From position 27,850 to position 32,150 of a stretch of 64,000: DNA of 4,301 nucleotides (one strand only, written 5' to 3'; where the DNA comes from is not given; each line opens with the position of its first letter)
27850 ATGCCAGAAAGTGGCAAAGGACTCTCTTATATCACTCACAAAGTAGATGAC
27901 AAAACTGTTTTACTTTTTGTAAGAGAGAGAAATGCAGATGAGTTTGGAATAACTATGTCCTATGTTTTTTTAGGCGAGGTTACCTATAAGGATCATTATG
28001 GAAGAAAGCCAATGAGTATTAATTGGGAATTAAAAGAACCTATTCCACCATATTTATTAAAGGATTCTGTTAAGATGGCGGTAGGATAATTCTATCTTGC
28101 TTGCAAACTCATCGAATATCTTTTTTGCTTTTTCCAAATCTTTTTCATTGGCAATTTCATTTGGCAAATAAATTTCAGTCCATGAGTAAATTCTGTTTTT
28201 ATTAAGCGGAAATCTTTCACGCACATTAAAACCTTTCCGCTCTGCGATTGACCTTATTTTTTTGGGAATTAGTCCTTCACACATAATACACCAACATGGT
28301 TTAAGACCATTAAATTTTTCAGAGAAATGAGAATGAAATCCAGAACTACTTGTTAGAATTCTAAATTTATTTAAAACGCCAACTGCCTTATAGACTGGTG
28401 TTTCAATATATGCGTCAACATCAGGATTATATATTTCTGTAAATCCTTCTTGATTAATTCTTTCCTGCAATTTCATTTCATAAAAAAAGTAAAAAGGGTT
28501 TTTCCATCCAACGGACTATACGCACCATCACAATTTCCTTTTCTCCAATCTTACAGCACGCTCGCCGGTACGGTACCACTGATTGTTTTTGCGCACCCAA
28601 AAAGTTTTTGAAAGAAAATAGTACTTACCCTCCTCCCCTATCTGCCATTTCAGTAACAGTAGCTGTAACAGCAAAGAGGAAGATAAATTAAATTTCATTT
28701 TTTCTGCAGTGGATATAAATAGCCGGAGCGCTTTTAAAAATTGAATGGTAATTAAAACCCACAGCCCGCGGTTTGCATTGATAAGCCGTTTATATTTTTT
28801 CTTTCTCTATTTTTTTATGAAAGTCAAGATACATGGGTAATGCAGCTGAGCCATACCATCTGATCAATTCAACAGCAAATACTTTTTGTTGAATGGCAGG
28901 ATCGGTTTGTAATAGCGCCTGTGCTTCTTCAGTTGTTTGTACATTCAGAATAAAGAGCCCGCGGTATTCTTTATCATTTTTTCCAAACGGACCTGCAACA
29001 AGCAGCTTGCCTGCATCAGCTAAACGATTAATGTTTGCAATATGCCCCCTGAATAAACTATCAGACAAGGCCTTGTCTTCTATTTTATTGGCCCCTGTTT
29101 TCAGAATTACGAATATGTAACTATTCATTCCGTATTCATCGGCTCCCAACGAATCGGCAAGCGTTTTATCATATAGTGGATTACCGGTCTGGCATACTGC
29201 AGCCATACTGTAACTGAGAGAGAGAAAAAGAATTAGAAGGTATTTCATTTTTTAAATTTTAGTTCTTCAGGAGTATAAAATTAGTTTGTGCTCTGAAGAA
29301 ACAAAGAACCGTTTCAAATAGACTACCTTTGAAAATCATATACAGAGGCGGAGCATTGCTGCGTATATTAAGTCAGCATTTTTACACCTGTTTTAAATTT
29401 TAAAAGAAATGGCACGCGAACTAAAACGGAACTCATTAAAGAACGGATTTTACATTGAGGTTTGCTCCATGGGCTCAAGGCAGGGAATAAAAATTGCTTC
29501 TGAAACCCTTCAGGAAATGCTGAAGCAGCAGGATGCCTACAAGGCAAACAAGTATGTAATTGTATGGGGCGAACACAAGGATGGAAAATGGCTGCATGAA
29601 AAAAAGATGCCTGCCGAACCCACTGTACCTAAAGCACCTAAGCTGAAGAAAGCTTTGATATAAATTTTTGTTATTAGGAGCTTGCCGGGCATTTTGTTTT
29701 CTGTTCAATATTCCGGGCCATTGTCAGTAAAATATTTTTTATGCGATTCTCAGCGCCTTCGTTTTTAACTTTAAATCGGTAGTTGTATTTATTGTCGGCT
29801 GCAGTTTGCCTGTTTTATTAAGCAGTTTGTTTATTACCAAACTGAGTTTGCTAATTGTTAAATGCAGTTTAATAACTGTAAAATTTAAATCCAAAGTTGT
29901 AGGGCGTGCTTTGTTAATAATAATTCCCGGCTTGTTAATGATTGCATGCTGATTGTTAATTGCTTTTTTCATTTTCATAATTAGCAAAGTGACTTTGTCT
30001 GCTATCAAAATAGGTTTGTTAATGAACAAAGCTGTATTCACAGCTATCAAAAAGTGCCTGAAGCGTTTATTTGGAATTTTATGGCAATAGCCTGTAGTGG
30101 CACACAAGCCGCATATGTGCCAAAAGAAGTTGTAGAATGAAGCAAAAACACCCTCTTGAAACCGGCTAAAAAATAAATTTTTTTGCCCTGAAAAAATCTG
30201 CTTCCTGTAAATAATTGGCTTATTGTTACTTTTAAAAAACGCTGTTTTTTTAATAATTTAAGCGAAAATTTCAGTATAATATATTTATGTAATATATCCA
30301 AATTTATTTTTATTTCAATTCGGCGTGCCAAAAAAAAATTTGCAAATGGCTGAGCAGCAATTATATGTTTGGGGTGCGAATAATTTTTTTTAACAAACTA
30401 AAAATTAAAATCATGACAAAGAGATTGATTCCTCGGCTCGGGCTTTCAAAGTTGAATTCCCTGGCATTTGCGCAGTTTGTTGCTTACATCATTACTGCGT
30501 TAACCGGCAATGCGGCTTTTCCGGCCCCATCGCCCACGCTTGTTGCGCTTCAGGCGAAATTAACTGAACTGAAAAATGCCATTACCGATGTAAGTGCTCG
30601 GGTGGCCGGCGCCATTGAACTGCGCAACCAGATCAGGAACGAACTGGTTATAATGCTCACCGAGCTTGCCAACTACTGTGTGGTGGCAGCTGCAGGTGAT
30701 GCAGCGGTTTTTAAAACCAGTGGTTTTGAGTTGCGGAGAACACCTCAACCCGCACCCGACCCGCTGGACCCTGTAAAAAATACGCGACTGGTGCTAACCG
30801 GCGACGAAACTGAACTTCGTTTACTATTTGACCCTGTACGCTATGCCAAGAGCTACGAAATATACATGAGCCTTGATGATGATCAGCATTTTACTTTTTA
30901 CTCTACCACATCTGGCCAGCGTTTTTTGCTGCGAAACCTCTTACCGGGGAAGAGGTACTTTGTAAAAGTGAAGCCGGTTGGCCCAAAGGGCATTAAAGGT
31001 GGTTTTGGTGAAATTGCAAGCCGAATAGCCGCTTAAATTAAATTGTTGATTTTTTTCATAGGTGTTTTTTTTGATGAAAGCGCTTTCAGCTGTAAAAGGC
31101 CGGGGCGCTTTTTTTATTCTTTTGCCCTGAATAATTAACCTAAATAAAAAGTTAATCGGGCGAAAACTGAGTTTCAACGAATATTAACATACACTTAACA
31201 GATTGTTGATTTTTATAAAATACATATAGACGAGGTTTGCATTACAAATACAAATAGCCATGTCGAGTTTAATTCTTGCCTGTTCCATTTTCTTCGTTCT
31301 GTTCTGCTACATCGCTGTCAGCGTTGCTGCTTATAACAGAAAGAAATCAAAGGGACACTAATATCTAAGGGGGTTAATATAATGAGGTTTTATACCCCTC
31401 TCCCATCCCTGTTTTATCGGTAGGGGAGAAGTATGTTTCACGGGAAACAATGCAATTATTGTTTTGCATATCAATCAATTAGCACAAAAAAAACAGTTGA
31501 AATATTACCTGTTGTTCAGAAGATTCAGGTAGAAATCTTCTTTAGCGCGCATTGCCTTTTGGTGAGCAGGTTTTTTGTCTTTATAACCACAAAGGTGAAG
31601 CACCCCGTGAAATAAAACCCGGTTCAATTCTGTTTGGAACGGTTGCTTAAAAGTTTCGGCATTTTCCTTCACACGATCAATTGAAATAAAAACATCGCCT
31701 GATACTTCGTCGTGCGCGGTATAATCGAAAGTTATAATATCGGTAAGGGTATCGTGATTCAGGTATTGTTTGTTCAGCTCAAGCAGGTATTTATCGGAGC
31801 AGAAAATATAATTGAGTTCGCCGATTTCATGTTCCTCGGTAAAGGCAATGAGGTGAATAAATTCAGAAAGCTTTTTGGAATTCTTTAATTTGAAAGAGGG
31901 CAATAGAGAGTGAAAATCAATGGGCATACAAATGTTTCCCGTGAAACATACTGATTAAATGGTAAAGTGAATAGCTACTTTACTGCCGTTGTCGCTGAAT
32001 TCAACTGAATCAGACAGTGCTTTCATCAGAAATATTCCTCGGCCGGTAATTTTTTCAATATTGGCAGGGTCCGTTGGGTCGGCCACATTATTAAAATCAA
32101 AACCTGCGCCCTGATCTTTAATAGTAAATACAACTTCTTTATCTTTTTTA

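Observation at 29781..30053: Twelve-unit degenerate tandem array on an exact 21-bp (two helical turns) grid with core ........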

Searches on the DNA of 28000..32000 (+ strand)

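Call 8: search_rna_families(source=window, start=28000, end=32000, threshold=evalue, max_evalue=1)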
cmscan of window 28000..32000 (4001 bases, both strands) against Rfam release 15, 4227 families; matches with E-value up to 1: 1.
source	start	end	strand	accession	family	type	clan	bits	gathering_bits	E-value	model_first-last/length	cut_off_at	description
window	30025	30071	+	RF00032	Histone3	Cis-reg;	-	22.6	34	0.0055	1-46/46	no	Histone 3' UTR stem-loop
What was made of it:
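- On Described structured RNA (Rfam 15): The window gave only a sub-threshold chance hit (call 8).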

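Call 40: search_rna_families(sources=[L019, L024, L031, L044, L047, L086, L029, L021, L036, L074, L081, L053, L079, L017], threshold=gathering)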
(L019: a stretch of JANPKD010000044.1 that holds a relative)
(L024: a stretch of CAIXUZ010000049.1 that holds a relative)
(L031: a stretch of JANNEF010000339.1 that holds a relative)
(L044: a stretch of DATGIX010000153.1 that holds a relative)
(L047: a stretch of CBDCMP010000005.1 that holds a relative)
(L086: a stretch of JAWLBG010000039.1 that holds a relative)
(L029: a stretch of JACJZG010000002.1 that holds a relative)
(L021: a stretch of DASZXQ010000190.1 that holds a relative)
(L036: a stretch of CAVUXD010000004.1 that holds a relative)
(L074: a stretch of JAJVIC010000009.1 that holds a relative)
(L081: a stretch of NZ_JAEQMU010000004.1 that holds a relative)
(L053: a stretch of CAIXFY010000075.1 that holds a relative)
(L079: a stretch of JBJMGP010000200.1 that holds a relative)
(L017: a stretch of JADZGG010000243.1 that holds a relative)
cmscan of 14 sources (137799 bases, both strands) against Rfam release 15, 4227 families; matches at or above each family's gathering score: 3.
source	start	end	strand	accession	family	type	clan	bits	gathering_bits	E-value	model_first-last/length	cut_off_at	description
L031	4984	5055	+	RF00005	tRNA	Gene; tRNA;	CL00001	70.1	29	6.2e-13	1-71/71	no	tRNA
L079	2308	2353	+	RF01687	Acido-Lenti-1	Gene; sRNA;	-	41.8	37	9.4e-06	1-46/46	no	Acido-Lenti-1 RNA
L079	2168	2213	-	RF01687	Acido-Lenti-1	Gene; sRNA;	-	41.2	37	1.4e-05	1-46/46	no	Acido-Lenti-1 RNA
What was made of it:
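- On Described structured RNA (Rfam 15): Fourteen related loci gave nothing on their arrays (call 40).
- There is no Rfam match (calls 8, 40).
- Tried and rejected: Rfam was searched on the window and on 14 loci, with no result on the arrays (calls 8, 40).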

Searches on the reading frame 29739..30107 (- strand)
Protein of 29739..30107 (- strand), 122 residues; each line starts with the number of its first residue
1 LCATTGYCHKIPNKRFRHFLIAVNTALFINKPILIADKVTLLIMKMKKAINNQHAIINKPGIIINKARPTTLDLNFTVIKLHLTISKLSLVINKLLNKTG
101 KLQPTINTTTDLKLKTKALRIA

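Call 7: search_protein_families(library=pfam, proteins=[window:29739-30107:-], max_evalue=0.01)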
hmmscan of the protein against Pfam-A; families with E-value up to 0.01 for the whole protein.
window:29739-30107:- (122 aa): 0 families

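Call 11: find_encoding_contigs(protein=window:29739-30107:-, flank=3000, max_places=6)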
Protein window:29739-30107:- (122 aa): no gene with exactly this product is on record in the collection.

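Call 12: find_homologous_proteins(query=window:29739-30107:-, max_evalue=0.01)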
Query window:29739-30107:-: 22 candidates shared short words with the query, none scored E <= 0.01.
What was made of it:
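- No Pfam hit and no homologue were found (calls 7, 12).
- Tried and rejected: It did not even return the identical called product, so its negative result is weak (call 12).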

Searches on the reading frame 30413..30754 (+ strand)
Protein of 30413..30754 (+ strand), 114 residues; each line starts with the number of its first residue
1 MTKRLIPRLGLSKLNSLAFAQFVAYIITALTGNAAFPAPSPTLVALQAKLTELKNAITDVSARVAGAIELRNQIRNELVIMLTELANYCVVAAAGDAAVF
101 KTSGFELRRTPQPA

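Call 115: search_solved_structures(query=A3, max_evalue=5)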
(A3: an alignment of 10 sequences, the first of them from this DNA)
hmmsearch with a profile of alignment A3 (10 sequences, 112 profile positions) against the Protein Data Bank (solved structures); distinct sequences matched with E-value up to 5: 6.
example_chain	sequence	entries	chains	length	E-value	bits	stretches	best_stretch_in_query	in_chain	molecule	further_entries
9jm3_B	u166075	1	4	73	0.38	14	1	37-83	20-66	LRO-C2-35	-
6y07_A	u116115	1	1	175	0.54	13.5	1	16-88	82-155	sohair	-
9iho_V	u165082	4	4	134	0.55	13.5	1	20-72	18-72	NUFM (B13) subunit of mitochondrial NADH:ubiquinone oxidoreductase (Complex I)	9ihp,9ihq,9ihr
9jm2_B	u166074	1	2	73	0.78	13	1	37-83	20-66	LRO-C2-35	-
7rpr_A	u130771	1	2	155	1.2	12.4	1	48-92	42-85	Fibronectin-binding lipoprotein FbpA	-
6gcs_F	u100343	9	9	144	1.3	12.3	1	5-70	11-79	NUFM SUBUNIT | Subunit NUFM of NADH:Ubiquinone Oxidoreductase (Complex I)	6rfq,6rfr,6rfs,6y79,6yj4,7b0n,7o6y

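Call 116: search_protein_families(library=pfam, alignment_id=A3, max_evalue=1)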
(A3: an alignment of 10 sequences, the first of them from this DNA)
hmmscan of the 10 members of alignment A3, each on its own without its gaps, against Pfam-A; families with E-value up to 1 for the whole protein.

A. member 1, seq(114 aa): 1 family
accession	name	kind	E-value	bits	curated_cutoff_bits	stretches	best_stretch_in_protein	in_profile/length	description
PF15743.10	SPATA1_C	-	0.21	11.9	27.8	1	44-86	105-147/150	Spermatogenesis-associated C-terminus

B. families by the number of members that match (of 10 scanned): 8 families
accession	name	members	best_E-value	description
PF11493.13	TSP9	1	0.026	Thylakoid soluble phosphoprotein TSP9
PF12758.12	DUF3813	1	0.057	Protein of unknown function (DUF3813)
PF03656.18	Pam16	1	0.059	Pam16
PF09301.15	DUF1970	1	0.086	Domain of unknown function (DUF1970)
PF17309.7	DUF5356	1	0.11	Family of unknown function (DUF5356)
PF04000.20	Sas10_Utp3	1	0.16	Sas10/Utp3/C1D family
PF15743.10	SPATA1_C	1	0.21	Spermatogenesis-associated C-terminus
PF12962.12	DUF3851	1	0.33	Protein of unknown function (DUF3851)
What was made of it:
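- Tried and rejected: A profile of the N-terminal domain against PDB and Pfam found nothing (calls 115, 116).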
